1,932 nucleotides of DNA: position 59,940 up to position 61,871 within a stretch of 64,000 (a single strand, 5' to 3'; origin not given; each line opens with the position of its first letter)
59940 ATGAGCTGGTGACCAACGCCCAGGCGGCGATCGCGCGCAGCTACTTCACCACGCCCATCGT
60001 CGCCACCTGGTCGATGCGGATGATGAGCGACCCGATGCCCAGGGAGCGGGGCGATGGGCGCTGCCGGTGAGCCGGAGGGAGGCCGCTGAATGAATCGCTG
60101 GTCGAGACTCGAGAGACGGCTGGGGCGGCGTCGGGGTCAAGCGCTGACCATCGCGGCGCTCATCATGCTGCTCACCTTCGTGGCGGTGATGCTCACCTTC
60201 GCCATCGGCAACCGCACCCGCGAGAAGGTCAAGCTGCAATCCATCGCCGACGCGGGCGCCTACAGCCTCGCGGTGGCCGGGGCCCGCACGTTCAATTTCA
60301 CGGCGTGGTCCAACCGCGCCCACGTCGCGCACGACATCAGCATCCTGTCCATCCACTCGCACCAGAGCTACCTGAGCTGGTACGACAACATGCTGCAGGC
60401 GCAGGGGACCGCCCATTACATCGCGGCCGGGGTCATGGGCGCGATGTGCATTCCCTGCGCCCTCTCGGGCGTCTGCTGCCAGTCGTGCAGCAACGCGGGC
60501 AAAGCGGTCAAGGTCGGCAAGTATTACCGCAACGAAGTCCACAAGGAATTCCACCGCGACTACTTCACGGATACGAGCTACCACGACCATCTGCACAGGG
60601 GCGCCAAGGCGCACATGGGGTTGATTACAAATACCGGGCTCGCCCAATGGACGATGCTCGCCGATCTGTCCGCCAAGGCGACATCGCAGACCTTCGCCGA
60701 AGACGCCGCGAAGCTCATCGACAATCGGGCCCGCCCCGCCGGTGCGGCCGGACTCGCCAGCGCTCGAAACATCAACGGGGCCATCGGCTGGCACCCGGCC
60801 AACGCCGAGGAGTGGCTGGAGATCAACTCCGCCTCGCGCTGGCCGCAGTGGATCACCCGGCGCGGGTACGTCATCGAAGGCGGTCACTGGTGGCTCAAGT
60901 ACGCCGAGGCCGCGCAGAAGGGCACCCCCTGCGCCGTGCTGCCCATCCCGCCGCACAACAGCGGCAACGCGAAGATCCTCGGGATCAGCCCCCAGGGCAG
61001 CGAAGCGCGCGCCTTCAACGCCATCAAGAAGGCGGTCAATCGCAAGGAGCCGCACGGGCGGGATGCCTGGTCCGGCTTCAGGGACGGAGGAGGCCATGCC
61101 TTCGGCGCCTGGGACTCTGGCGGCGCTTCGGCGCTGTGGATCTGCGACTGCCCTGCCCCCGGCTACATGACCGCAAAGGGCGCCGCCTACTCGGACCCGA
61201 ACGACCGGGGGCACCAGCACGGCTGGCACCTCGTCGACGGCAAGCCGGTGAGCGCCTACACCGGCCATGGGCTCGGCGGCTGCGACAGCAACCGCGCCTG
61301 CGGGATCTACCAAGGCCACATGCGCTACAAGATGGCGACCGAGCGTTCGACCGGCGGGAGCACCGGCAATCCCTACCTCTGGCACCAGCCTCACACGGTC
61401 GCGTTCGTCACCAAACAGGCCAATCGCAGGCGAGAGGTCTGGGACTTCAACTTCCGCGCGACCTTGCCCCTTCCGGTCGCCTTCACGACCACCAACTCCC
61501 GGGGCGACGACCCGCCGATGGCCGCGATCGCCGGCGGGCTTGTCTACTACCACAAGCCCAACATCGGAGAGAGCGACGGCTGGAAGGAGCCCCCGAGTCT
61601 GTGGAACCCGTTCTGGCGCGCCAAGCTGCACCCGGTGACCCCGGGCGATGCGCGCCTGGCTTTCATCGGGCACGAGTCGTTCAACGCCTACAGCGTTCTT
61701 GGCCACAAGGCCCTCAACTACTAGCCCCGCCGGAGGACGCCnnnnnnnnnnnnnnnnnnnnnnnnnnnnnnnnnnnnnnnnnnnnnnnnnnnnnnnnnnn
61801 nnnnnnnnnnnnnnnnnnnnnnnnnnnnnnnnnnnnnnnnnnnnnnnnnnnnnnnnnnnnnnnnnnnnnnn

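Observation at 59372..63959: Atypical Tad/Flp-like pilus cluster: pseudopilins first, a giant Cys/His/Trp-rich TadG-like protein, an unknown membrane protein, then the Flp pilin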

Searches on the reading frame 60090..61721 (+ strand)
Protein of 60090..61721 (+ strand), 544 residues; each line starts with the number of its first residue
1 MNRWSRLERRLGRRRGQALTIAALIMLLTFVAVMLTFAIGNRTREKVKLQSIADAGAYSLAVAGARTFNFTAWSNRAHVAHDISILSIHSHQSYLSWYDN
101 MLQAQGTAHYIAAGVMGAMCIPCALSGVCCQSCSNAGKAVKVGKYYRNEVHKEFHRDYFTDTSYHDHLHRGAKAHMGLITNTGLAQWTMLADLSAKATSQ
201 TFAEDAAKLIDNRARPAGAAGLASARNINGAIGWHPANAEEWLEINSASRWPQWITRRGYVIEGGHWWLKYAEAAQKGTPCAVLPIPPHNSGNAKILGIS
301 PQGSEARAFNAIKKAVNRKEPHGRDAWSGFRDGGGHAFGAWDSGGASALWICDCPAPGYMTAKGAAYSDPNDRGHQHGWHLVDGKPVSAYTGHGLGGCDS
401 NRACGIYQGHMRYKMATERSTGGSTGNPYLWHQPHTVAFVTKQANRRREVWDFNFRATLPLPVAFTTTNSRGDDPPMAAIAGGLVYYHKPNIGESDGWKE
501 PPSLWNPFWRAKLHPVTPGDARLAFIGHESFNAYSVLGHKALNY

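Call 4: search_protein_families(library=pfam, proteins=[window:60090-61721:+], max_evalue=1)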
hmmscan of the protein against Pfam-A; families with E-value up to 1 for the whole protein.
window:60090-61721:+ (544 aa): 1 family
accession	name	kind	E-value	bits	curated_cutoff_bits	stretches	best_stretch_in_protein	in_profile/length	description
PF13400.11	Tad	-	0.00035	21.3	22.3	1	16-59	1-43/47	Putative Flp pilus-assembly TadE/G-like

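Call 5: search_protein_families(library=ncbifam, proteins=[window:60090-61721:+], max_evalue=1)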
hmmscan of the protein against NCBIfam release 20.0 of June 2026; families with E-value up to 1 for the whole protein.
window:60090-61721:+ (544 aa): 0 families

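Call 7: find_related_loci(query=window:60090-61721:+, collection=genome_contigs, flank=10000)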
Query window:60090-61721:+ (544 aa) in genome_contigs; peptide patterns used: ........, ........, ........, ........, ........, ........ (x = any residue, [..] = any of these).
45 stretches matched a pattern; 16 encode a relative of the query (tblastn E <= 1e-3); 16 distinct loci.
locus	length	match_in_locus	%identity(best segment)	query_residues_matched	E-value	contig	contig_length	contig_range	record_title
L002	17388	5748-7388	82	1-544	0e+0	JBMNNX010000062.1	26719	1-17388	MAG: Myxococcales bacterium isolate SBF912SR1HQ0023 scaffold_1901_c1, whole genome shotgun sequence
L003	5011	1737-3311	37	7-525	2e-97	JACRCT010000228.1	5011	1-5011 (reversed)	MAG: Deltaproteobacteria bacterium isolate NC_groundwater_1653_Pr3_B-0.1um_69_9 SR-2_scaffold_141_765262, whole genome s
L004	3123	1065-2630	39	13-544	2e-94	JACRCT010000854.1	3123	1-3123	MAG: Deltaproteobacteria bacterium isolate NC_groundwater_1653_Pr3_B-0.1um_69_9 SR-2_scaffold_141_2821788, whole genome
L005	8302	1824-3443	36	3-530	7e-88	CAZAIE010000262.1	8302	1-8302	MAG TPA_asm: uncultured Myxococcaceae bacterium isolate binchicken_co269_54 genome assembly, contig: NODE_8919_length_83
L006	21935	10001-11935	30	16-544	1e-63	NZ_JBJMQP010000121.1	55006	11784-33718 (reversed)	MAG: Hyalangium sp. isolate H3_16_all_fractions_metab_25_68_0 k255_3572850, whole genome shotgun sequence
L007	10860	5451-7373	31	9-527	9e-64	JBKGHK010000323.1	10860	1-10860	Pyxidicoccus sp. 3LFB2 NODE_323_length_10860_cov_31.965201, whole genome shotgun sequence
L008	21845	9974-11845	29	15-528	2e-62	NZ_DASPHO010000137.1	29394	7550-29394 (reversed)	MAG: Hyalangium sp. isolate SMAG_U11958 k141_1317799, whole genome shotgun sequence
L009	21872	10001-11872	28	33-527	9e-52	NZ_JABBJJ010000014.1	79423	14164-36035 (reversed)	Pyxidicoccus fallax strain DSM 14698 NODE_14_length_79423_cov_33.3249, whole genome shotgun sequence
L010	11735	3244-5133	31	6-544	2e-72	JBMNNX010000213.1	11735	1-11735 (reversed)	MAG: Myxococcales bacterium isolate SBF912SR1HQ0023 scaffold_18847_c1, whole genome shotgun sequence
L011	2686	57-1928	45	14-533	9e-31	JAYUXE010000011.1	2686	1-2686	MAG: Archangiaceae bacterium isolate GL132_DN_concoct_262 GL132_DN_concoct_262_10, whole genome shotgun sequence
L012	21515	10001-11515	25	6-524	2e-28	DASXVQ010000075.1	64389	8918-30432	MAG TPA_asm: Myxococcales bacterium isolate SMAG_U4749 k141_128317, whole genome shotgun sequence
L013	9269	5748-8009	41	16-516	1e-23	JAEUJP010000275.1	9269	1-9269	MAG: Myxococcaceae bacterium isolate new MAG-72 k141_4474416, whole genome shotgun sequence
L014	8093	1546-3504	41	14-529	8e-18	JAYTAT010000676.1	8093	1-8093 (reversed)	MAG: Archangium sp. isolate GFS_13965 GFS_13965_675, whole genome shotgun sequence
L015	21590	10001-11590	34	2-542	6e-17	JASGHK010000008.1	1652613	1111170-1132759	MAG: Myxococcales bacterium isolate 5N171 JMF-2111-06-0005.ont.bin.171_7, whole genome shotgun sequence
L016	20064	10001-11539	29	19-520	2e-15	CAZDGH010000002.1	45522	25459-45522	MAG TPA_asm: uncultured Myxococcales bacterium isolate binchicken_co286_177 genome assembly, contig: NODE_1159_length_45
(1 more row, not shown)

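Call 15: find_homologous_proteins(query=window:60090-61721:+, max_evalue=0.001)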
Query window:60090-61721:+ (544 aa): 12 proteins with E <= 0.001 among 8000 candidates.
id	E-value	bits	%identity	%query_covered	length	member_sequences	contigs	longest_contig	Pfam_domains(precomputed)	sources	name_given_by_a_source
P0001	0.0e+0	1154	89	100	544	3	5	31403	-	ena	-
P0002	3.9e-206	704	57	100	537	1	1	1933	-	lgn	-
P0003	3.2e-196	672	54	100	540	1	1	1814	-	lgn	-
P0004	2.2e-101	359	41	96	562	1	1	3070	-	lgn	-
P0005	3.3e-90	322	39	98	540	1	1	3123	-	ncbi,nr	ncbi:MAG: hypothetical protein HY901_25565 [Deltaproteobacteria bacterium]|nr:hypothetical protein [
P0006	1.7e-89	319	38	95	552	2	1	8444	-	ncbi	-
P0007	1.3e-80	290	36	97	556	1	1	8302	-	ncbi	-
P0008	2.0e-61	227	31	94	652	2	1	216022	-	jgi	jgi:hypothetical protein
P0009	4.7e-60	222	31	94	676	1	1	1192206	-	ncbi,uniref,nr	ncbi:hypothetical protein LXT21_03810 [Myxococcus sp. K38C18041901]|uniref:hypothetical protein n=1 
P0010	5.0e-59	219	41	31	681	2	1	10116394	-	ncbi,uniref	ncbi:hypothetical protein NVS55_29915 [Myxococcus stipitatus]|uniref:hypothetical protein n=1 Tax=My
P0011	2.2e-57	213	29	90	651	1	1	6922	-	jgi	jgi:hypothetical protein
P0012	4.1e-57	212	50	21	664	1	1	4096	-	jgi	jgi:hypothetical protein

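Call 16: find_encoding_contigs(protein=P0010, flank=10000, max_places=2)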
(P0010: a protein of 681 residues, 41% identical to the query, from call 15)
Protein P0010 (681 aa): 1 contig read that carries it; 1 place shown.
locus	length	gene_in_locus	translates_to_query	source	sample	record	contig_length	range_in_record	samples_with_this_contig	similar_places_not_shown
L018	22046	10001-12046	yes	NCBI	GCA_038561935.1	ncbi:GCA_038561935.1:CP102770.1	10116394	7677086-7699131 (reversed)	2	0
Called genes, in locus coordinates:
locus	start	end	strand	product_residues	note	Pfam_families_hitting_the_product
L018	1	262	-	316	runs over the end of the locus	PF01073:3Beta_HSD (faint), PF01370:Epimerase, PF04321:RmlD_sub_bind (faint), PF13460:NAD_binding_10 (weak), PF07993:NAD_binding_4, PF16363:GDP_Man_Dehyd (weak)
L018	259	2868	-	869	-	PF01370:Epimerase, PF07993:NAD_binding_4, PF01553:Acyltransferase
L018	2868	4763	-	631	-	PF01565:FAD_binding_4, PF02913:FAD-oxidase_C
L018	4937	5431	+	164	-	PF00440:TetR_N, PF16859:TetR_C_11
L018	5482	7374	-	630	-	-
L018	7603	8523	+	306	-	PF00849:PseudoU_synth_2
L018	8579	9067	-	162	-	-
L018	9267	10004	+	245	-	PF07811:TadE (weak)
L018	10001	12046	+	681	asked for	-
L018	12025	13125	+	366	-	-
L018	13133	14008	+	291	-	PF27226:AF_1845 (weak)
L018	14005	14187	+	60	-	-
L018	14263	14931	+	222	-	PF04199:Cyclase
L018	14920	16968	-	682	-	-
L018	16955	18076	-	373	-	PF11340:DUF3142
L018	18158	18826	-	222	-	-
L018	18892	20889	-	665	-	PF08497:Radical_SAM_N, PF04055:Radical_SAM, PF11842:DUF3362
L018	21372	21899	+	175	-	-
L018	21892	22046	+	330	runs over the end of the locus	PF11876:TsiV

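Call 17: find_encoding_contigs(protein=P0008, flank=10000, max_places=2)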
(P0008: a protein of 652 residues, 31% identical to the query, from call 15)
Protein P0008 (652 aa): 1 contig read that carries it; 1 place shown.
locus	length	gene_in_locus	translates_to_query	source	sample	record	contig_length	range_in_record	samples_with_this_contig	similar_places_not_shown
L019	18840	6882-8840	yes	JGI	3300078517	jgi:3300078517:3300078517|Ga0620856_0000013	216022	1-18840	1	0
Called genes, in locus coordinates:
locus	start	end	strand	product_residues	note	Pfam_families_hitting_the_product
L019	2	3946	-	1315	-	?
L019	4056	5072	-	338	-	PF04754:Transposase_31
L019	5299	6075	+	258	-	PF00459:Inositol_P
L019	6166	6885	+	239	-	PF07811:TadE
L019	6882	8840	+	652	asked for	-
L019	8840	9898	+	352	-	-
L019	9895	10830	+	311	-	PF27226:AF_1845 (weak)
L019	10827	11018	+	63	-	-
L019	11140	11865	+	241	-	PF01522:Polysacc_deac_1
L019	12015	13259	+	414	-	PF00364:Biotin_lipoyl (faint), PF25919:BSH_CusB (weak)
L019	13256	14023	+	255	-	PF02463:SMC_N (faint), PF00005:ABC_tran, PF13304:AAA_21 (faint)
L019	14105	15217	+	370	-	PF02687:FtsX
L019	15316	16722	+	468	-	PF00072:Response_reg, PF00158:Sigma54_activat, PF14532:Sigma54_activ_2, PF07728:AAA_5 (faint), PF25601:AAA_lid_14, PF02954:HTH_8, PF18024:HTH_50 (weak)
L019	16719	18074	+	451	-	PF02518:HATPase_c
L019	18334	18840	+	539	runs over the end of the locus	PF13188:PAS_8 (weak), PF00989:PAS, PF08448:PAS_4, PF13188:PAS_8, PF13426:PAS_9, PF08447:PAS_3, PF00512:HisKA, PF02518:HATPase_c, +2 more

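Call 28: find_homologous_proteins(query=P0010, max_evalue=0.001)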
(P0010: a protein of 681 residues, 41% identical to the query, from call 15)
Query P0010 (681 aa): 31 proteins with E <= 0.001 among 8000 candidates.
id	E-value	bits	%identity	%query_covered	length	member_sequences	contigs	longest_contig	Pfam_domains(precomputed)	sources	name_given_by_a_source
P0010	0.0e+0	1587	100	100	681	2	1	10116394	-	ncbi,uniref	ncbi:hypothetical protein NVS55_29915 [Myxococcus stipitatus]|uniref:hypothetical protein n=1 Tax=My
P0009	0.0e+0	1039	68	100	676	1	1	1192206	-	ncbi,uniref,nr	ncbi:hypothetical protein LXT21_03810 [Myxococcus sp. K38C18041901]|uniref:hypothetical protein n=1 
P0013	5.1e-256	870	61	99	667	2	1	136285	-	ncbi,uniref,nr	ncbi:hypothetical protein [Pyxidicoccus trucidator]|uniref:hypothetical protein n=1 Tax=Pyxidicoccus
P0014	1.9e-255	868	61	99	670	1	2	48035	-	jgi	jgi:hypothetical protein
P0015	1.8e-251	855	60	99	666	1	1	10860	-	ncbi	ncbi:hypothetical protein ACLESD_27400 [Pyxidicoccus sp. 3LFB2]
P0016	4.4e-251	854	60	99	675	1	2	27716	-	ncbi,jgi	jgi:hypothetical protein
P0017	4.2e-249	847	60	99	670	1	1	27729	-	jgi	jgi:hypothetical protein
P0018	2.6e-238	811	57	99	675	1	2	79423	-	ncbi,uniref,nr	ncbi:hypothetical protein HPC49_19350 [Pyxidicoccus fallax]|uniref:Uncharacterized protein n=1 Tax=P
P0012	5.0e-214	731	53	96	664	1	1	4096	-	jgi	jgi:hypothetical protein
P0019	5.9e-212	724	54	99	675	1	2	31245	-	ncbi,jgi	jgi:hypothetical protein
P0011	3.0e-206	705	53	95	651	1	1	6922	-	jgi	jgi:hypothetical protein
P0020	9.9e-192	657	50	100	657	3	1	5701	-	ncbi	-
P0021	2.0e-185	637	50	99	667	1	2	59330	-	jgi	jgi:hypothetical protein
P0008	6.2e-181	622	50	99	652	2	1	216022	-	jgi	jgi:hypothetical protein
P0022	1.1e-165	571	46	99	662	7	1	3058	-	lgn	-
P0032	5.5e-155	536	44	99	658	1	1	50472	-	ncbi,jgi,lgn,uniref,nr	ncbi:Tad domain-containing protein [Hyalangium sp.]|uniref:Tad domain-containing protein n=1 Tax=Hya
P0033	1.1e-61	228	29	97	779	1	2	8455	PF13400.12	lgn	-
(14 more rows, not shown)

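Call 35: search_protein_families(library=pfam, proteins=[L018:13133-14005:+, L019:9895-10827:+, L018:12025-13122:+, L018:14005-14184:+, P0033, P0032], max_evalue=1)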
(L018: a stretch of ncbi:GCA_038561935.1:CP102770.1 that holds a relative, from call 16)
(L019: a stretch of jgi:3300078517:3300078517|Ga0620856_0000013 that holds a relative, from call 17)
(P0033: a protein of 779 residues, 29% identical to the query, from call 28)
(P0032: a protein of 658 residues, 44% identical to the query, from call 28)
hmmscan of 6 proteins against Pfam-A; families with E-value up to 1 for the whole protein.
L018:13133-14005:+ (291 aa): 0 families

L019:9895-10827:+ (311 aa): 0 families

L018:12025-13122:+ (366 aa): 1 family
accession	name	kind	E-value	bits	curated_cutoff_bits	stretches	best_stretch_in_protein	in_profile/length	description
PF07811.17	TadE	-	0.45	11.1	22.9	1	15-51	1-37/43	TadE-like protein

L018:14005-14184:+ (60 aa): 0 families

P0033 (779 aa): 1 family
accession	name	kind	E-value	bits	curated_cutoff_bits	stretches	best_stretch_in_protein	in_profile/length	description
PF13400.11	Tad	-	2e-07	31.6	22.3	1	4-51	1-47/47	Putative Flp pilus-assembly TadE/G-like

P0032 (658 aa): 1 family
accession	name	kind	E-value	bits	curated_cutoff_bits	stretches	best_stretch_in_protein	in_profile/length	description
PF13400.11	Tad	-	0.0033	18.1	22.3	1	18-61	1-43/47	Putative Flp pilus-assembly TadE/G-like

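Call 43: predict_structure(alignment_id=A1)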
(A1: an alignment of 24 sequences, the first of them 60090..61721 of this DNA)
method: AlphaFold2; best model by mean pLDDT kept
length: 544 residues; sequences in the alignment: 24
mean_pLDDT: 70.5   pTM: 0.63
mean pLDDT of the five models: 70.5, 69.1, 56.1, 55.1, 54.7
residues with pLDDT >= 90: 10; 70-90: 309; 50-70: 151; < 50: 74
segments of 3 or more residues with pLDDT < 50: 1-5, 321-324, 327-334, 390-409, 414-427, 490-492, 494-506
pLDDT, mean of each block of 10 residues (from residue 1): 47 62 81 78 82 88 84 74 75 83 89 87 72 84 86 78 69 71 81 89 87 82 83 57 55 62 63 78 79 72 64 72 47 58 87 85 78 56 61 45 41 44 46 78 73 68 66 70 71 44 50 80 82 68 57
secondary structure, 60 per line:
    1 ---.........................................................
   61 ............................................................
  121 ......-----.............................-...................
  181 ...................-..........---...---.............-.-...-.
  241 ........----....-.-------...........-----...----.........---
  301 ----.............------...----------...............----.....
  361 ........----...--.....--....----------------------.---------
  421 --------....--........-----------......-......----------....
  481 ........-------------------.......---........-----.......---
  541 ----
elements in order: H4-126 H132-160 H162-199 H201-210 E214-216 H220-232 H240-248 H253-256 H266-276 E282-284 E289-297 H305-317 E337-351 E356-368 E378-382 E385-388 H429-432 E435-442 E454-459 E461-466 E477-488 E508-514 H518-525 H531-537

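Call 49: search_protein_representatives(alignment_id=A1)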
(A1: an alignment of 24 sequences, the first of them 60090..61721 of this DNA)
Query: 24 sequences, 635 profile positions. Proteins with E-value up to 0.001 (for the whole library): 2376; up to 1e-10: 1264; up to 1e-30: 250. The best 150 are listed.
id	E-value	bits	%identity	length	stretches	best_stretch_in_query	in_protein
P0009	1.2e-258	876.8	-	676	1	7-635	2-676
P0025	7.1e-256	867.7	-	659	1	5-635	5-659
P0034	1.0e-196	672.2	-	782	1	13-634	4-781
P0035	3.3e-185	634.2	-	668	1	11-625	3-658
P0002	6.2e-181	620.1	-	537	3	270-635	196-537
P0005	1.2e-175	602.6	-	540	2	6-371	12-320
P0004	3.1e-175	601.3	-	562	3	268-629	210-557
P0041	3.1e-167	574.8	-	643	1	10-628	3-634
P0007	1.2e-158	546.5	-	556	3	274-630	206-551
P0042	5.4e-155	534.4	-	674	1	13-626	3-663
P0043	9.3e-149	513.8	-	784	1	9-634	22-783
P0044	3.1e-135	469.1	-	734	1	7-616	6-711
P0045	1.9e-131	456.6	-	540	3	271-606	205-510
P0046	2.4e-126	439.8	-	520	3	269-635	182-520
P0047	3.2e-123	429.5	-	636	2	239-635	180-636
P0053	2.6e-72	261.2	-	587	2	223-606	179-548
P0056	4.6e-67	243.9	-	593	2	8-147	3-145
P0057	7.2e-63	230.1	-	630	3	417-624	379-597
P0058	5.5e-61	223.8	-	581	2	12-151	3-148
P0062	1.9e-58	215.4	-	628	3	8-146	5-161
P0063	2.2e-57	212.0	-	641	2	7-115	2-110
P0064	4.6e-57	210.9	-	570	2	6-109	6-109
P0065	4.6e-57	210.9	-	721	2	11-181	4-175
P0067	1.1e-49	186.6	-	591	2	6-123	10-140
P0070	8.0e-49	183.7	-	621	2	28-110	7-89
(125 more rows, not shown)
